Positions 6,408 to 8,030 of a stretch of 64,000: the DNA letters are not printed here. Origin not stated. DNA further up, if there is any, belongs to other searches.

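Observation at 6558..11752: Aspartate-to-2,4-diaminobutyrate gene set (ask-asd plus an EctB-type transaminase) next to a MurE-like ligase with an altered DAP-recognition motif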

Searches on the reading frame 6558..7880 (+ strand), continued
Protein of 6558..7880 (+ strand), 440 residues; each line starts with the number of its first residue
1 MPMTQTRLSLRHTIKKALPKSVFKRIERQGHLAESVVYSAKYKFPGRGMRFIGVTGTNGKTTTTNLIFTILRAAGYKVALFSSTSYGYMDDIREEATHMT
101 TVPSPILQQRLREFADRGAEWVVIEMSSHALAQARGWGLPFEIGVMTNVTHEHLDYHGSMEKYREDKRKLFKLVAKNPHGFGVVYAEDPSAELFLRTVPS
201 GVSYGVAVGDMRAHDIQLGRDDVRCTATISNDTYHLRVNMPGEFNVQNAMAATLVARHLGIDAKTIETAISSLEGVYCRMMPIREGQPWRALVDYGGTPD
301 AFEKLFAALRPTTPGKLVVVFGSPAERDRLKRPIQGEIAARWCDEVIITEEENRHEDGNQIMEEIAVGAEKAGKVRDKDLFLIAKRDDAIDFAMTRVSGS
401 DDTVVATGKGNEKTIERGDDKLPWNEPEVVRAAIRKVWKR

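Call 68: find_related_loci(query=A2, collection=metagenome_contigs, flank=6000)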
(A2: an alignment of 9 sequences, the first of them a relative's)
Query A2 (418 aa) in metagenome_contigs; peptide patterns used: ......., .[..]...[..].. (x = any residue, [..] = any of these).
600 stretches matched a pattern (row limit reached: there are more); 529 encode a relative of the query (tblastn E <= 1e-3); the best 80 are kept; 80 distinct loci.
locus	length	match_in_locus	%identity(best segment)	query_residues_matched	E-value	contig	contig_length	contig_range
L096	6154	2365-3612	72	1-415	0e+0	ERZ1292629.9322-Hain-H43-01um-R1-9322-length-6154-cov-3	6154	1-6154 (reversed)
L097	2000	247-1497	63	1-418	0e+0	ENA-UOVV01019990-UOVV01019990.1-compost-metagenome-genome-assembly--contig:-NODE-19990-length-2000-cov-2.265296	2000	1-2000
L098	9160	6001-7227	64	1-408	5e-178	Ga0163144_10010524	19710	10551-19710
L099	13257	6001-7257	60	2-418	1e-172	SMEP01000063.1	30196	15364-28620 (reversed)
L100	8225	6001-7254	61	1-416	2e-172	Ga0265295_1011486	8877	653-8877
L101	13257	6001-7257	60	2-418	1e-171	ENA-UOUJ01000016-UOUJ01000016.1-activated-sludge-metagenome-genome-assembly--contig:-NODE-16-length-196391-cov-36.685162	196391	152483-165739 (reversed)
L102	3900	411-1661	59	1-416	1e-178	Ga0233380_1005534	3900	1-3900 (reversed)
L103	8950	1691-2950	60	1-418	8e-172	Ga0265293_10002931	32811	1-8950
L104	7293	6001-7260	59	1-418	3e-171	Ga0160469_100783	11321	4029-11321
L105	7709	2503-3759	60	2-418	3e-171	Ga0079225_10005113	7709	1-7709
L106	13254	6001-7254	60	1-416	3e-170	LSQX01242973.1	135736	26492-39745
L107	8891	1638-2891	60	1-416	2e-170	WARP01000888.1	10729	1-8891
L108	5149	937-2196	59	1-418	2e-173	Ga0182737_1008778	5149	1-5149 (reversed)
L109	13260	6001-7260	58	1-418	9e-169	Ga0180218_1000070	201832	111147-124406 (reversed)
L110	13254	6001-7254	59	1-415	5e-169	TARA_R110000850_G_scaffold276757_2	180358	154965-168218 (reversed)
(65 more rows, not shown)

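Call 73: fold_search(model_id=the predicted structure, library=pdb)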
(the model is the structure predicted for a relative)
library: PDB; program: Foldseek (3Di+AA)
matches with E <= 10: 1440; with E <= 0.001: 191
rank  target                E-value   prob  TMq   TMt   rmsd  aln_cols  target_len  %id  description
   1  2wtz_B                5.0e-32  1.00  0.79  0.69   3.4       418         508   31  MurE ligase of Mycobacterium Tuberculosis (released 2009-12-15)
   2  4c13                  1.3e-31  1.00  0.82  0.74   2.5       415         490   28  x-ray crystal structure of Staphylococcus aureus MurE with UDP-MurNAc- Ala-Glu-Lys (released 2013-10-02)
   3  8g6p                  2.7e-31  1.00  0.80  0.69   3.3       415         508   31  Crystal structure of Mycobacterium thermoresistibile MurE in complex with ADP and 2,6-Diaminopimelic acid (released 2023-04-05)
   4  8r6s_Q                4.4e-31  1.00  0.79  0.65   4.3       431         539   26  Plastid-encoded RNA polymerase (Integrated model) (released 2024-03-13)
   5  2xja_C                6.1e-31  1.00  0.78  0.69   3.6       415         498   30  Structure of MurE from M.tuberculosis with dipeptide and ADP (released 2010-08-18)
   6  2xja_B                1.4e-30  1.00  0.79  0.70   3.4       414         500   31  Structure of MurE from M.tuberculosis with dipeptide and ADP (released 2010-08-18)
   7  9epc_Q                1.8e-30  1.00  0.75  0.75   4.7       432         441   27  Cryo-EM structure of the Plastid-encoded RNA polymerase from Sinapis alba (released 2025-06-18)
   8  2wtz_A                1.9e-30  1.00  0.79  0.70   3.2       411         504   31  MurE ligase of Mycobacterium Tuberculosis (released 2009-12-15)
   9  2xja_A                4.1e-30  1.00  0.78  0.69   3.5       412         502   31  Structure of MurE from M.tuberculosis with dipeptide and ADP (released 2010-08-18)
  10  2xja_D                7.8e-30  1.00  0.76  0.69   3.7       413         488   30  Structure of MurE from M.tuberculosis with dipeptide and ADP (released 2010-08-18)
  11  4c12                  8.2e-30  1.00  0.82  0.74   2.5       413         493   28  X-ray Crystal Structure of Staphylococcus aureus MurE with UDP-MurNAc- Ala-Glu-Lys and ADP (released 2013-10-02)
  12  4bub_A                7.6e-29  1.00  0.76  0.71   3.9       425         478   30  CRYSTAL STRUCTURE OF MURE LIGASE FROM THERMOTOGA MARITIMA IN COMPLEX WITH ADP (released 2013-07-17)
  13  1e8c_B                1.0e-28  1.00  0.77  0.68   2.7       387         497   29  Structure of MurE the UDP-N-acetylmuramyl tripeptide synthetase from E. coli (released 2001-09-13)
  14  4bub_B                1.0e-28  1.00  0.73  0.67   4.3       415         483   30  CRYSTAL STRUCTURE OF MURE LIGASE FROM THERMOTOGA MARITIMA IN COMPLEX WITH ADP (released 2013-07-17)
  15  1e8c_A                4.3e-28  1.00  0.78  0.69   2.7       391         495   29  Structure of MurE the UDP-N-acetylmuramyl tripeptide synthetase from E. coli (released 2001-09-13)
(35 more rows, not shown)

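Call 74: search_protein_families(library=pfam, max_evalue=0.0001, proteins=[L096:207-2360:+, L096:3642-4505:-, L096:4498-5544:-])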
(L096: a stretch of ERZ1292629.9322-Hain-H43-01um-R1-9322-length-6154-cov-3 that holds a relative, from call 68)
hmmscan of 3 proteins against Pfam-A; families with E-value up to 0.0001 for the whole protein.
L096:207-2360:+ (717 aa): 2 families
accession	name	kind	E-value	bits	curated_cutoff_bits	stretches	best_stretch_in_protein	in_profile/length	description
PF00668.25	Condensation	-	1.2e-24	87.3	30.6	1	379-536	24-187/456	Condensation domain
PF00550.31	PP-binding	-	1.8e-09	38.2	20.8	1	264-326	2-65/67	Phosphopantetheine attachment site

L096:3642-4505:- (287 aa): 4 families
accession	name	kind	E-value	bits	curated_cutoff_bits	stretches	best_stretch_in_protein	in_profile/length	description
PF02629.25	CoA_binding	-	1.2e-21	77.7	22.3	1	8-99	3-97/97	CoA binding domain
PF00549.24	Ligase_CoA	-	5.6e-19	69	24.5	1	152-270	2-126/128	CoA-ligase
PF13607.11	Succ_CoA_lig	-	3.4e-10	40.3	27.4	1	145-282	1-133/138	Succinyl-CoA ligase like flavodoxin domain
PF13380.12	CoA_binding_2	-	7e-06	26.9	22.8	1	21-129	16-115/116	CoA binding domain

L096:4498-5544:- (348 aa): 3 families
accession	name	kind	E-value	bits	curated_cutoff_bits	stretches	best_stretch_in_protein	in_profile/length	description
PF08442.15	ATP-grasp_2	-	7.7e-24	84.9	29.5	1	3-182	2-202/202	ATP-grasp domain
PF00549.24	Ligase_CoA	-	8.9e-19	68.3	24.5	1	229-347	2-127/128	CoA-ligase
PF24948.1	Citrate_synth_N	-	2e-13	50.7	83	1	27-202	46-226/232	ATP-citrate synthase ATP-grasp domain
